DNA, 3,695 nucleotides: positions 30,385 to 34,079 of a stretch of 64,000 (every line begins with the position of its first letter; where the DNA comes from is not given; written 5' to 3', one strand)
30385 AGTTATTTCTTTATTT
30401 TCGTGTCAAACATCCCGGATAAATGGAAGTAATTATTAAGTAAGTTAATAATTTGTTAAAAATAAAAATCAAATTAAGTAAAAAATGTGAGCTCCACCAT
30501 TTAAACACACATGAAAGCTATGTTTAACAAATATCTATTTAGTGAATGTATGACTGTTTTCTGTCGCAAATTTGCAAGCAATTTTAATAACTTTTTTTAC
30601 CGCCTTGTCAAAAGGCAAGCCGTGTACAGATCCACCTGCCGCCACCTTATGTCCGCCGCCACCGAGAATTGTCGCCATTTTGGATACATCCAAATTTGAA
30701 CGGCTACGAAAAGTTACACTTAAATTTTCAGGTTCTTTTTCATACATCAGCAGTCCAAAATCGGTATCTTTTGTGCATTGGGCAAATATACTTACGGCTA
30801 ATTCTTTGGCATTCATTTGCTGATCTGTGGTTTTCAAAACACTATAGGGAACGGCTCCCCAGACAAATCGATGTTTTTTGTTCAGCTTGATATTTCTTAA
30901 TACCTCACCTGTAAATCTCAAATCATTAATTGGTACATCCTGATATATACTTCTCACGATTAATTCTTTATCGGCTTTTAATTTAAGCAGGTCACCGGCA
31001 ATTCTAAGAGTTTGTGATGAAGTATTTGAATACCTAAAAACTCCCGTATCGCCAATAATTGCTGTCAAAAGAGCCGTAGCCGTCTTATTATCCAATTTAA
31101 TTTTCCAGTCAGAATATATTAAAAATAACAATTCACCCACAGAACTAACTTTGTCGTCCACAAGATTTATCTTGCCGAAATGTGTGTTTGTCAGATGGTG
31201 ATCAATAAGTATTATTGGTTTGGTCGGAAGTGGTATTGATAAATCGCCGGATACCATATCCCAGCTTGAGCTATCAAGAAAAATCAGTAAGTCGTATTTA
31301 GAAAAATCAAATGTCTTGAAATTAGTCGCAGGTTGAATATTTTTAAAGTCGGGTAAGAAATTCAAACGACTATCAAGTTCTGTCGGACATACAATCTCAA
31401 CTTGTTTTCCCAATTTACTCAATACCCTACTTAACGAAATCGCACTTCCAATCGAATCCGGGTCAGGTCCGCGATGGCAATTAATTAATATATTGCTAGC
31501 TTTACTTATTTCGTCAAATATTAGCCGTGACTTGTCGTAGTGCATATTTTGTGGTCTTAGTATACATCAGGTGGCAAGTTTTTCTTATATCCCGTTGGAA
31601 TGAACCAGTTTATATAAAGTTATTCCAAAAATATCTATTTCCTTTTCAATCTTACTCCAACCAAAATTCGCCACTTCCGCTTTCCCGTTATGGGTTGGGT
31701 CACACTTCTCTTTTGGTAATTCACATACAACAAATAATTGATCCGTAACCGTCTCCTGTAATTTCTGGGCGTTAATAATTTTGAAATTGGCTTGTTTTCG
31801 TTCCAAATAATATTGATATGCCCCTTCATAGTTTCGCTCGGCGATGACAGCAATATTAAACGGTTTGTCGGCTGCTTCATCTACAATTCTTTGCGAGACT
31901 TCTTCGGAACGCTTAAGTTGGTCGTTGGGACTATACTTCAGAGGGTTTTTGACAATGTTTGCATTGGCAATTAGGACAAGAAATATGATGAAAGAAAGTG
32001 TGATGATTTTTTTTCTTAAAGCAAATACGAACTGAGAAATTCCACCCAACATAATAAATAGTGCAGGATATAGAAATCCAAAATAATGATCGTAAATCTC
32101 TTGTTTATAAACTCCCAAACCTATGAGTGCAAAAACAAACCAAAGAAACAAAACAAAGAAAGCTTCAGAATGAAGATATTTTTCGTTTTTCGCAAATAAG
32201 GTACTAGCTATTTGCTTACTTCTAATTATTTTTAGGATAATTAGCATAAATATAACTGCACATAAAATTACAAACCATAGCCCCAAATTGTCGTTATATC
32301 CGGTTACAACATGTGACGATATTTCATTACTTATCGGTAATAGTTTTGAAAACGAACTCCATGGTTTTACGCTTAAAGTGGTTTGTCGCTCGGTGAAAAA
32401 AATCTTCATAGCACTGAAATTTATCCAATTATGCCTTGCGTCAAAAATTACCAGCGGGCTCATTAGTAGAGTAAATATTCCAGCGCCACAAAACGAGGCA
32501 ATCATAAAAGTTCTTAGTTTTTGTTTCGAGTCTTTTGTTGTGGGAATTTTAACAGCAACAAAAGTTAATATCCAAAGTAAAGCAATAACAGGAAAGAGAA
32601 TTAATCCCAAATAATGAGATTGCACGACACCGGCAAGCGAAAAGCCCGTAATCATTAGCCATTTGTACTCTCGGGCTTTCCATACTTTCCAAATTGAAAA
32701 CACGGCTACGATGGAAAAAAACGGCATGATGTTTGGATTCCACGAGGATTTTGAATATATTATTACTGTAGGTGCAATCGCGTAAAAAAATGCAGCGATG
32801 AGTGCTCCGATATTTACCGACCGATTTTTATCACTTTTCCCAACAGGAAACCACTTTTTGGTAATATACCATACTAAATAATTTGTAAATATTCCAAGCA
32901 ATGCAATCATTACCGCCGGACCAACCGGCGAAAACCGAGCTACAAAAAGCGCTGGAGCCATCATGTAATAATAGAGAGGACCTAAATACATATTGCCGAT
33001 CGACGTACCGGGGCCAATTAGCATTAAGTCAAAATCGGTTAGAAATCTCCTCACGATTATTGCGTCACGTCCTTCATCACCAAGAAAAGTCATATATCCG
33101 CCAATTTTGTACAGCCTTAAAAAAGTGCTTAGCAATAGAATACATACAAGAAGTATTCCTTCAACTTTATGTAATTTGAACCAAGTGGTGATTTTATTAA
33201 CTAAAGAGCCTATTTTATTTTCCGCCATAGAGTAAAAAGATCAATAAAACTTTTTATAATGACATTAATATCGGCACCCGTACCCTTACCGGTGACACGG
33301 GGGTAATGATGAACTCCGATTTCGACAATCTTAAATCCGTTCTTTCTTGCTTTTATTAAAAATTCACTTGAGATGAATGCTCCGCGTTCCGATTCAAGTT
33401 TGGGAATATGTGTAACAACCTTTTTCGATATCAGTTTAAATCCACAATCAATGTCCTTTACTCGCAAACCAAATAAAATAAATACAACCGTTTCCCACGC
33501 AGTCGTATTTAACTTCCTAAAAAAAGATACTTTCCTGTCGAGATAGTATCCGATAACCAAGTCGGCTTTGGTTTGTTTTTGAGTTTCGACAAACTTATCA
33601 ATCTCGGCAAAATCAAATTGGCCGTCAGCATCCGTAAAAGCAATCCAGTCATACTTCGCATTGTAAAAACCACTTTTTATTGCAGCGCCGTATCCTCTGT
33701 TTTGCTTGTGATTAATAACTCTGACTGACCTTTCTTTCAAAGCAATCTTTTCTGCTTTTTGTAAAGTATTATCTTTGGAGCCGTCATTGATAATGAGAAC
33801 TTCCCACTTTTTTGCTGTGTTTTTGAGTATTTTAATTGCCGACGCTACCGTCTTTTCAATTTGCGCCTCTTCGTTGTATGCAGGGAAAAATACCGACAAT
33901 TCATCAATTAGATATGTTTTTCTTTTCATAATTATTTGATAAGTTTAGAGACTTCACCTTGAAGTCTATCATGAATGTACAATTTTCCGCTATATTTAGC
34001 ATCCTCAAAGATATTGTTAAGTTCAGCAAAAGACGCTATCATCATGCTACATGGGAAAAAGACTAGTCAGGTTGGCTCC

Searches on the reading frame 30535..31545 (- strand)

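Call 10: search_protein_families(library=pfam, proteins=[window:30535-31545:-], max_evalue=0.001)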
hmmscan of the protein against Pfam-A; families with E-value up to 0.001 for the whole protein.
window:30535-31545:- (336 aa): 2 families
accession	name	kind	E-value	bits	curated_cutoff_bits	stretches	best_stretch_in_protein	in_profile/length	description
PF01368.27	DHH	-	3.1e-14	53.8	28.1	1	18-163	1-125/125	DHH family, N-terminal domain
PF02272.25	DHHA1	-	1.1e-07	32.6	25.9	1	265-321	35-98/102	DHHA1 domain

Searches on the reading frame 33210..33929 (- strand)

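Call 10: search_protein_families(library=pfam, proteins=[window:33210-33929:-], max_evalue=0.001)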
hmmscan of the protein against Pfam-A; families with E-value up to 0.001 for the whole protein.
window:33210-33929:- (239 aa): 3 families
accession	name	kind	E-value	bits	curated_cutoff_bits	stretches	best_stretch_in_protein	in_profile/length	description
PF00535.33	Glycos_transf_2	-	1.9e-32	113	23.3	1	12-145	1-132/168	Glycosyl transferase family 2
PF13641.12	Glyco_tranf_2_3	-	3e-07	31.1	27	1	11-102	3-96/230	Glycosyltransferase like family 2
PF10111.15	Glyco_tranf_2_2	-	3e-07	30.7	27.3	1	12-118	1-104/276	Glycosyltransferase like family 2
